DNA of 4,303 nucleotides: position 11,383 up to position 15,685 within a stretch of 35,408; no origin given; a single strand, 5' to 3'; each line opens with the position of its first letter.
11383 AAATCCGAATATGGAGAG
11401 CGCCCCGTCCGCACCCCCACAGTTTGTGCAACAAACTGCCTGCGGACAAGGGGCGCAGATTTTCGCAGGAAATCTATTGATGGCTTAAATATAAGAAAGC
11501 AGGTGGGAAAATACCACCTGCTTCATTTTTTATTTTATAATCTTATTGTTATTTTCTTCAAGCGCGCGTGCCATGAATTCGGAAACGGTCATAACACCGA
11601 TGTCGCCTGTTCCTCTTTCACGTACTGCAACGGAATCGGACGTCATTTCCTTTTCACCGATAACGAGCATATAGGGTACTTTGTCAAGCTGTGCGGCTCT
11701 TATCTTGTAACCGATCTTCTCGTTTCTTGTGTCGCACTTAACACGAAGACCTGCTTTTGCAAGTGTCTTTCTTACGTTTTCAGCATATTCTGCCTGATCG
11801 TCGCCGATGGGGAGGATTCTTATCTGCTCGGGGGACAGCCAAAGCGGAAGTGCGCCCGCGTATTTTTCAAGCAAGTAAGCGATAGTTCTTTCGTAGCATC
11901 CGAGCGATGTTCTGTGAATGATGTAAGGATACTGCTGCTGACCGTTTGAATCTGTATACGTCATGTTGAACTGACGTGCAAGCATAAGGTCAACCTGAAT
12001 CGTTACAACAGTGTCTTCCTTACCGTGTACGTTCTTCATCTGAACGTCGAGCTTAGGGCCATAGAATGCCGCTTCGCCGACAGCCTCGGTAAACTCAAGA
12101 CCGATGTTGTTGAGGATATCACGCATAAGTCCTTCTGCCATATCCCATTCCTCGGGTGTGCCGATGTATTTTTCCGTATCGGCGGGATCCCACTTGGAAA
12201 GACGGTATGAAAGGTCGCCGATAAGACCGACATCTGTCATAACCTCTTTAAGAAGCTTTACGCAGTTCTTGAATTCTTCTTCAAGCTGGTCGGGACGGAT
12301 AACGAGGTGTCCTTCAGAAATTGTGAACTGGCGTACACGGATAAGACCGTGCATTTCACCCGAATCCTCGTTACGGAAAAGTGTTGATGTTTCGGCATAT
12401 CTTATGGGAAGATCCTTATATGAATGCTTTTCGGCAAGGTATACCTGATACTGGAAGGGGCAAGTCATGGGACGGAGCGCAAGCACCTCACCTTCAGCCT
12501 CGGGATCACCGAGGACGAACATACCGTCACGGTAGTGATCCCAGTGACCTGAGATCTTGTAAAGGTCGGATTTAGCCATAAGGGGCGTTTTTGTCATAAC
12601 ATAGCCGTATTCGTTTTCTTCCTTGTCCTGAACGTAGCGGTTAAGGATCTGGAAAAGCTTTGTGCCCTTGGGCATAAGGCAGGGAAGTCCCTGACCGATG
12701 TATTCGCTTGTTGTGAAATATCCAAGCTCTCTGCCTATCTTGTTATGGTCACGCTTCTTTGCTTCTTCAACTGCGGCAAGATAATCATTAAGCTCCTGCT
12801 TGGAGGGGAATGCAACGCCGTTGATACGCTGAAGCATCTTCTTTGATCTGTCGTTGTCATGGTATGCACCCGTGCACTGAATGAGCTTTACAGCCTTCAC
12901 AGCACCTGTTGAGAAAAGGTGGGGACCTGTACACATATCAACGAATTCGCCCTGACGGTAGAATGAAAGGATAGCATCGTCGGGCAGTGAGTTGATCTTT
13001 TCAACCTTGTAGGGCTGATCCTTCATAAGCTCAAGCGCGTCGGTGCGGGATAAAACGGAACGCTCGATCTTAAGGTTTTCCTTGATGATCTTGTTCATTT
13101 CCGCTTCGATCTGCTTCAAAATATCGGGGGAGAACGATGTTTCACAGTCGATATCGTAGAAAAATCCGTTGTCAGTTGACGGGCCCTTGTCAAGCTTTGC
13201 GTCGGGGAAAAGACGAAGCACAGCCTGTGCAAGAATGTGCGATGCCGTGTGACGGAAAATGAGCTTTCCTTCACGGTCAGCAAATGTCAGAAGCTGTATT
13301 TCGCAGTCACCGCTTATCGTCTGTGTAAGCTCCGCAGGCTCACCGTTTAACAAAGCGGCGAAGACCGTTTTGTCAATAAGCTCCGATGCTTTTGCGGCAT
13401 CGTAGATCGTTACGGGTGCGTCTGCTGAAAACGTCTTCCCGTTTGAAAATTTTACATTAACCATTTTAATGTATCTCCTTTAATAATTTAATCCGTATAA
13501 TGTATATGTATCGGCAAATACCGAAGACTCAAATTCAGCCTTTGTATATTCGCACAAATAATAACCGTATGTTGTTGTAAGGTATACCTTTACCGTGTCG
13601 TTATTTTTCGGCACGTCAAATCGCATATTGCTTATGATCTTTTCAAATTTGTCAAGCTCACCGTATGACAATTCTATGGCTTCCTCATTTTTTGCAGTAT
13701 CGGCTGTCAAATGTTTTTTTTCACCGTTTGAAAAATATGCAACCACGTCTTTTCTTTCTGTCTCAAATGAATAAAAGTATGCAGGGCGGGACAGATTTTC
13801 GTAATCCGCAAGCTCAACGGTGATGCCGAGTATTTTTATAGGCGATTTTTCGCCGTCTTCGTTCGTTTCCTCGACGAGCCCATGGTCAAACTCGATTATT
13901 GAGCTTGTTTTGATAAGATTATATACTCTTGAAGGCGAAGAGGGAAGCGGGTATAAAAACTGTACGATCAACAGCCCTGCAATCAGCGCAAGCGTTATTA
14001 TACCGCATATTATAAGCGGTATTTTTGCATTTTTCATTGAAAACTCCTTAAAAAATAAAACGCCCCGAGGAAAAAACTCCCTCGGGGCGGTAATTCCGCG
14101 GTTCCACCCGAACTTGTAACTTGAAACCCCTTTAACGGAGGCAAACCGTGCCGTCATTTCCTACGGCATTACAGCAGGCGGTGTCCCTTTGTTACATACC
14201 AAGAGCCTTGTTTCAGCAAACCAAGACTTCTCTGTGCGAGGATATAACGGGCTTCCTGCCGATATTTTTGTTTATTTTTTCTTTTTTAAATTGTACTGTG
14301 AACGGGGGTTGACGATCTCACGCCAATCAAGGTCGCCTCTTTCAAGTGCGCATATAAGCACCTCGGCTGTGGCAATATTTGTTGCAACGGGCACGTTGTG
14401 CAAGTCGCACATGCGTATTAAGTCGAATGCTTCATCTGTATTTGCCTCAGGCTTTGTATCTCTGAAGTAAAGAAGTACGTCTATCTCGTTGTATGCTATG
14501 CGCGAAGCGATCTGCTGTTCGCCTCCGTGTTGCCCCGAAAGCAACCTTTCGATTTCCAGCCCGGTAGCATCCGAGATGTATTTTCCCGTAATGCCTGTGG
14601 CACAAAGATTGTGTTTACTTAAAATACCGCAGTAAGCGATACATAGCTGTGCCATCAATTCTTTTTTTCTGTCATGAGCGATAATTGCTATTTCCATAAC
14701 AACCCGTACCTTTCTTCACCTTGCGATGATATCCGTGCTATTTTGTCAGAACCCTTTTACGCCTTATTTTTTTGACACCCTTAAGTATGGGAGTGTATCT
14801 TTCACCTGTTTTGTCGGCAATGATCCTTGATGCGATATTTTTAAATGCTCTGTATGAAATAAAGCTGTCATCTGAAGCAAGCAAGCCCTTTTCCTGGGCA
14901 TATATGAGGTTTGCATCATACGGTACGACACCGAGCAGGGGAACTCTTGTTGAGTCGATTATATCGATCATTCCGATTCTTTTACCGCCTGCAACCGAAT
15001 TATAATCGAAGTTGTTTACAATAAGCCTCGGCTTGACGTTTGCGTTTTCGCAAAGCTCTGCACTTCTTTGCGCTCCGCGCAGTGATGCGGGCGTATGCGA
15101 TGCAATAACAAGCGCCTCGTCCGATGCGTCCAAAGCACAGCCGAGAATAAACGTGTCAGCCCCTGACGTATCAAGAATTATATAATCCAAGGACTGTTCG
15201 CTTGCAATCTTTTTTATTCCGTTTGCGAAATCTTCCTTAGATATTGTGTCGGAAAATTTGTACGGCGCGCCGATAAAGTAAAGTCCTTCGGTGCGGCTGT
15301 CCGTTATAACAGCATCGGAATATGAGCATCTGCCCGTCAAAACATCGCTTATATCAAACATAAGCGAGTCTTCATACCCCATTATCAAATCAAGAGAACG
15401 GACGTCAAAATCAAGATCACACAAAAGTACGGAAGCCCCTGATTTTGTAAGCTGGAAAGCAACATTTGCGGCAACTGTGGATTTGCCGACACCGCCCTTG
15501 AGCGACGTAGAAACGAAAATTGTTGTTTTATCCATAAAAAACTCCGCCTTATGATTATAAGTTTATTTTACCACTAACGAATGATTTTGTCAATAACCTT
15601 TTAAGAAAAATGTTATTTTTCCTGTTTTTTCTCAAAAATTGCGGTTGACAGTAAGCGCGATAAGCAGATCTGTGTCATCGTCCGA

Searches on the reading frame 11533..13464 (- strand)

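Call 81: search_protein_families(library=pfam, proteins=[window:11533-13464:-], max_evalue=0.00001)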
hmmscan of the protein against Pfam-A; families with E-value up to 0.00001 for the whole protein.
window:11533-13464:- (644 aa): 3 families
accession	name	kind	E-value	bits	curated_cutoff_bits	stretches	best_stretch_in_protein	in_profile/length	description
PF00587.30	tRNA-synt_2b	-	8.9e-36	124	29.3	1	325-535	8-179/179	tRNA synthetase class II core domain (G, H, P, S and T)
PF03129.25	HGTP_anticodon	-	5.8e-23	81.3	21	1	547-633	1-90/94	Anticodon binding domain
PF07973.19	tRNA_SAD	-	4.1e-11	43.1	24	1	167-215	2-44/44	Threonyl and Alanyl tRNA synthetase second additional domain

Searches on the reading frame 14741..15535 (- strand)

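Call 81: search_protein_families(library=pfam, proteins=[window:14741-15535:-], max_evalue=0.00001)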
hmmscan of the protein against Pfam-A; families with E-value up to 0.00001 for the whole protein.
window:14741-15535:- (265 aa): 4 families
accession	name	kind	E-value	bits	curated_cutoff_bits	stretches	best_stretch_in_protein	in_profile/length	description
PF10609.15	ParA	-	2.9e-16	60.1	27.1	1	6-238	5-245/246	NUBPL iron-transfer P-loop NTPase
PF13614.12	AAA_31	-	8.7e-16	58.8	27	1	10-159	7-161/177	AAA domain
PF01656.29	CbiA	-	1.5e-15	57.7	25.4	1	10-218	4-123/125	CobQ/CobB/MinD/ParA nucleotide binding domain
PF09140.17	MipZ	-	2e-07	31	20.7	1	8-140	4-124/262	ATPase MipZ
